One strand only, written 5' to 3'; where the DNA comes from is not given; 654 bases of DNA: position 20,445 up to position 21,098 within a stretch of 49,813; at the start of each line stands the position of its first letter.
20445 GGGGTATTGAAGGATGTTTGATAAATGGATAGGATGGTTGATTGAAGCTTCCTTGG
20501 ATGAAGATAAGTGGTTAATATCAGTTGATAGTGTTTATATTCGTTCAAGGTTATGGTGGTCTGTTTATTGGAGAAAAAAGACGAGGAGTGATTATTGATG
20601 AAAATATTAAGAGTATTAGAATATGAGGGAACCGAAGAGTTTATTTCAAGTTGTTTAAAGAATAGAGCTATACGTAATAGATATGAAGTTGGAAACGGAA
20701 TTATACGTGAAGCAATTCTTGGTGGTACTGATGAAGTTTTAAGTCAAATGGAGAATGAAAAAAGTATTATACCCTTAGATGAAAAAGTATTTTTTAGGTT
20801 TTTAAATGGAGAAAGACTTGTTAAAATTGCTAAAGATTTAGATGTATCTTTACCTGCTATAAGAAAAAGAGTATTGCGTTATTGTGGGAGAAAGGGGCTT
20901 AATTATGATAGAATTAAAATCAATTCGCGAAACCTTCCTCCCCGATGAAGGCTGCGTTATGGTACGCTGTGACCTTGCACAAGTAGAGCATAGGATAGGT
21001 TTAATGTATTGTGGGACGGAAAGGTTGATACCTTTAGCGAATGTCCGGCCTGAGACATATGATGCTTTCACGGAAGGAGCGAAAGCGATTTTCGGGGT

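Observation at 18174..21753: Family A DNA polymerase (UDG-like::exo::pol) split exactly between the NLQNIP box and motif A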

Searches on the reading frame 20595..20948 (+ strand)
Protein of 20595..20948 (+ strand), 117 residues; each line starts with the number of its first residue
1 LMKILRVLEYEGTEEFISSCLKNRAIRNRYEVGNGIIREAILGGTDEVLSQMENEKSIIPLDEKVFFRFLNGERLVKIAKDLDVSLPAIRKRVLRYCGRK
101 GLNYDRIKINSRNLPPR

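Call 3: search_protein_families(library=pfam, proteins=[window:20595-20948:+], max_evalue=0.1)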
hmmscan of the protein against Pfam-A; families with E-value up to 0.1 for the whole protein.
window:20595-20948:+ (117 aa): 1 family
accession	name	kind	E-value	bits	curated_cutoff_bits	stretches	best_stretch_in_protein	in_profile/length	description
PF12630.12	Pox_polyA_pol_N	-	0.1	13.4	27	0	49-99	26-75/108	Poxvirus poly(A) polymerase N-terminal domain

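Call 4: search_protein_families(library=phrogs, proteins=[window:20595-20948:+], max_evalue=0.01)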
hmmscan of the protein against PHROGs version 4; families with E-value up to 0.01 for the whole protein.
window:20595-20948:+ (117 aa): 0 families

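Call 32: find_homologous_proteins(query=window:20595-20945:+, max_evalue=0.001)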
Query window:20595-20945:+ (117 aa): 1 proteins with E <= 0.001 among 51 candidates.
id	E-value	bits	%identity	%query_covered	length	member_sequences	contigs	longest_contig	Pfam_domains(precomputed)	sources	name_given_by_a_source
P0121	1.4e-68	246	100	99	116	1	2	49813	-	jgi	jgi:hypothetical protein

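Call 49: search_protein_families(library=ncbifam, proteins=[window:20595-20945:+], max_evalue=0.01)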
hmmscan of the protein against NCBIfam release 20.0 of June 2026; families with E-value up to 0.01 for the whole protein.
window:20595-20945:+ (117 aa): 0 families

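Call 82: search_protein_representatives(protein=window:20595-20945:+)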
Query: 117 residues. Proteins with E-value up to 0.001 (for the whole library): 59; up to 1e-10: 2; up to 1e-30: 1. The best 59 are listed.
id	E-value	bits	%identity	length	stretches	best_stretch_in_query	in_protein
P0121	4.3e-69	245.7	100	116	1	2-117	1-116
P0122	4.3e-11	59.0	59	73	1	2-55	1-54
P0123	9.6e-10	54.7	32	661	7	38-91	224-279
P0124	3.2e-08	49.8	35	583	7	21-56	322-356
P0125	3.4e-08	49.7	28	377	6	59-104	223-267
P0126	1.4e-07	47.7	46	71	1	1-54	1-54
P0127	1.5e-07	47.6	25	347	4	59-104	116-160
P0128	4.0e-07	46.2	25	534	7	56-103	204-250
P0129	6.6e-07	45.5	53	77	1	3-51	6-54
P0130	2.5e-06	43.7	39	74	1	1-59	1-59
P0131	3.1e-06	43.4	50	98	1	3-52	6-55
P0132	3.1e-06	43.4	42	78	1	2-54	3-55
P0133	5.0e-06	42.7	48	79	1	1-54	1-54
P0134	5.9e-06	42.5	45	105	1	2-56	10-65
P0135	6.2e-06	42.4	44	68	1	3-54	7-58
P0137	1.2e-05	41.5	48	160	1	2-55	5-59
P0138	1.4e-05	41.2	49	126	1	3-51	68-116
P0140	1.8e-05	40.9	48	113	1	2-55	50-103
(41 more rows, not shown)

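Call 83: search_protein_families(library=pfam, proteins=[P0126, P0129, P0131, P0137, P0138, P0140, P0123, P0124, P0125, P0127], max_evalue=0.01)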
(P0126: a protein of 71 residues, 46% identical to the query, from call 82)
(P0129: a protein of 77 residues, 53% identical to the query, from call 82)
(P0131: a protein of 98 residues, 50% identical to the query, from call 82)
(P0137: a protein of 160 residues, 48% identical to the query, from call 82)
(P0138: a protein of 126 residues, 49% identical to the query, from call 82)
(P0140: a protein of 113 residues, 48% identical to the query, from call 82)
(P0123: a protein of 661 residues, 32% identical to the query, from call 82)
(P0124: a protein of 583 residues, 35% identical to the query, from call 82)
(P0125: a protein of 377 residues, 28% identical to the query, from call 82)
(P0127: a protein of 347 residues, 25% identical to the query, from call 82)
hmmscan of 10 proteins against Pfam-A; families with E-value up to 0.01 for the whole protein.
P0126 (71 aa): 0 families

P0129 (77 aa): 0 families

P0131 (98 aa): 0 families

P0137 (160 aa): 0 families

P0138 (126 aa): 0 families

P0140 (113 aa): 0 families

P0123 (661 aa): 16 families
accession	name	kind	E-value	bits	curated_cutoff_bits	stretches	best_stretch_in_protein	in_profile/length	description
PF01476.26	LysM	-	4.4e-120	391.9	20.9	9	48-89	1-42/43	LysM domain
PF23473.1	LysM3_LYK4_5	-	2.5e-42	143.1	29.3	0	461-494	4-37/48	LYK4/5 LysM3 domain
PF23446.1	LysM1_NFP_LYK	-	2.5e-14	54.3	36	0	400-431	17-50/60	NFP/LYK LysM1 domain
PF23577.1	LysM_RLK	-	4.1e-13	49.6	27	0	50-74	5-29/44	LysM domain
PF16591.11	HBM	-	4e-12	46.6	29.8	0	109-159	64-114/254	Helical bimodular sensor domain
PF02080.26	TrkA_C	-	2.3e-10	40.6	27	0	399-440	15-62/71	TrkA-C domain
PF23462.1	LysM3_NFP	-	1.1e-09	39.1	28.1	0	46-75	3-32/48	NFP LysM3 domain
PF23472.1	LysM2_CERK1_LYK3_4_5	-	1.7e-08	34.7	27.4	0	46-89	6-53/56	LYK3/4/5 LysM2 domain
PF21170.4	FAN1_TPR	-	2.8e-08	34.3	24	0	262-297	114-147/154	Fanconi-associated nuclease 1, TPR domain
PF13362.12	Toprim_3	-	2.1e-07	31.7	27.2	0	468-521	9-64/95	Toprim domain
PF22310.2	NMB0315_dom_I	-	6.5e-07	30.1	27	0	49-78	7-36/83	NMB0315-like, domain I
PF06429.18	Flg_bbr_C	-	1.6e-06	28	23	0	55-82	18-45/46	Flagellar basal body rod FlgEFG protein C-terminal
PF01192.27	RNA_pol_Rpb6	-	0.0001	22.7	26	0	127-145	5-23/53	RNA polymerase Rpb6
PF00957.27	Synaptobrevin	-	0.0012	19.1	26.4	0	591-627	28-64/89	Synaptobrevin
PF15974.10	Cadherin_tail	-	0.002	19.1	22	0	373-436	38-101/134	Cadherin C-terminal cytoplasmic tail, catenin-binding region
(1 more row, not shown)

P0124 (583 aa): 7 families
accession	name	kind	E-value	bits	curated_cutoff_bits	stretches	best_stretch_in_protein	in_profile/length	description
PF25390.1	WD40_RLD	-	8.5e-70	236.3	150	2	312-583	10-263/363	RCC1-like domain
PF00415.24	RCC1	-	1.3e-57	192.6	21.7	5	227-277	1-50/50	Regulator of chromosome condensation (RCC1) repeat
PF13540.12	RCC1_2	-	5.8e-49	163.2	22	5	211-240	1-30/30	Regulator of chromosome condensation (RCC1) repeat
PF25176.1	DUF7831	-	7.2e-05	23.1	27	0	276-312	12-48/118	Family of unknown function (DUF7831)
PF13418.12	Kelch_4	-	0.00036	20.9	21.6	0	523-538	4-19/49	Galactose oxidase, central domain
PF25384.1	Alsin_RLD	-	0.002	17.9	100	0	181-250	248-316/405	Alsin RCC1-like domain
PF00096.32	zf-C2H2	-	0.0028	18.5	25.2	1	10-32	1-21/23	Zinc finger, C2H2 type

P0125 (377 aa): 37 families (the best 25 are shown)
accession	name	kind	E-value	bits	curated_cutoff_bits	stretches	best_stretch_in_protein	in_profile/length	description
PF02796.21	HTH_7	-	1.4e-22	79.9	23.8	2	225-252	11-38/45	Helix-turn-helix domain of resolvase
PF13384.12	HTH_23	-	1.6e-21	75.9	24.6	2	227-266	9-47/50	Homeodomain-like domain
PF13518.12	HTH_28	-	2.9e-20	72.5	25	2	227-266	4-42/52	Helix-turn-helix domain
PF04255.20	DUF433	-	8.3e-15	54.8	23.6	0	223-252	19-49/56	Protein of unknown function (DUF433)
PF08279.18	HTH_11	-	1.1e-14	54.5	25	0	118-148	7-37/55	HTH domain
PF01527.26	HTH_Tnp_1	-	2e-14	54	24.1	0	226-268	13-55/75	Transposase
PF04218.19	CENP-B_N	-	6.4e-12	45.4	21.2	1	9-36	14-41/53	CENP-B N-terminal DNA-binding domain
PF13404.12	HTH_AsnC-type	-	1.4e-11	44.4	27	0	18-40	18-40/42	AsnC-type helix-turn-helix domain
PF05043.19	Mga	-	5.7e-11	43.3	21.1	0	15-40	28-53/87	Mga helix-turn-helix domain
PF13412.12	HTH_24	-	3.8e-10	39.6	21.9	0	16-41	16-41/48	Winged helix-turn-helix DNA-binding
PF05225.22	HTH_psq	-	1.6e-09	37.8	20.4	0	12-42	13-41/45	helix-turn-helix, Psq domain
PF19575.5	HTH_58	-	6.7e-09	36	23.8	0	272-314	8-49/62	Helix-turn-helix domain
PF04545.22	Sigma70_r4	-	3.1e-08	33.4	24.1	0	228-257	13-42/50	Sigma-70, region 4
PF18024.7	HTH_50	-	3.5e-08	33.4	27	0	10-41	16-47/50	Helix-turn-helix domain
PF13551.12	HTH_29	-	3.7e-08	33.8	28.1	0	229-263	5-40/64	Winged helix-turn helix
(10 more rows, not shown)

P0127 (347 aa): 7 families
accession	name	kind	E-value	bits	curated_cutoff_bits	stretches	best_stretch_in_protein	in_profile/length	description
PF13518.12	HTH_28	-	3.5e-09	37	25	0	68-97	8-37/52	Helix-turn-helix domain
PF13384.12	HTH_23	-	7.7e-09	35.6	24.6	0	235-268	14-46/50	Homeodomain-like domain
PF08765.17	Mor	-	7.9e-09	35.9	24.9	0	63-98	63-97/107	Mor transcription activator family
PF08279.18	HTH_11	-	2.1e-08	34.4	25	0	134-151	21-38/55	HTH domain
PF06530.18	Phage_antitermQ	-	0.00036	20.9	26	0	120-151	70-101/118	Phage antitermination protein Q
PF08280.17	HTH_Mga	-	0.001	19.4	23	0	183-204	20-41/59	M protein trans-acting positive regulator (MGA) HTH domain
PF02796.21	HTH_7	-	0.0055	17.2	23.8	0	223-255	3-38/45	Helix-turn-helix domain of resolvase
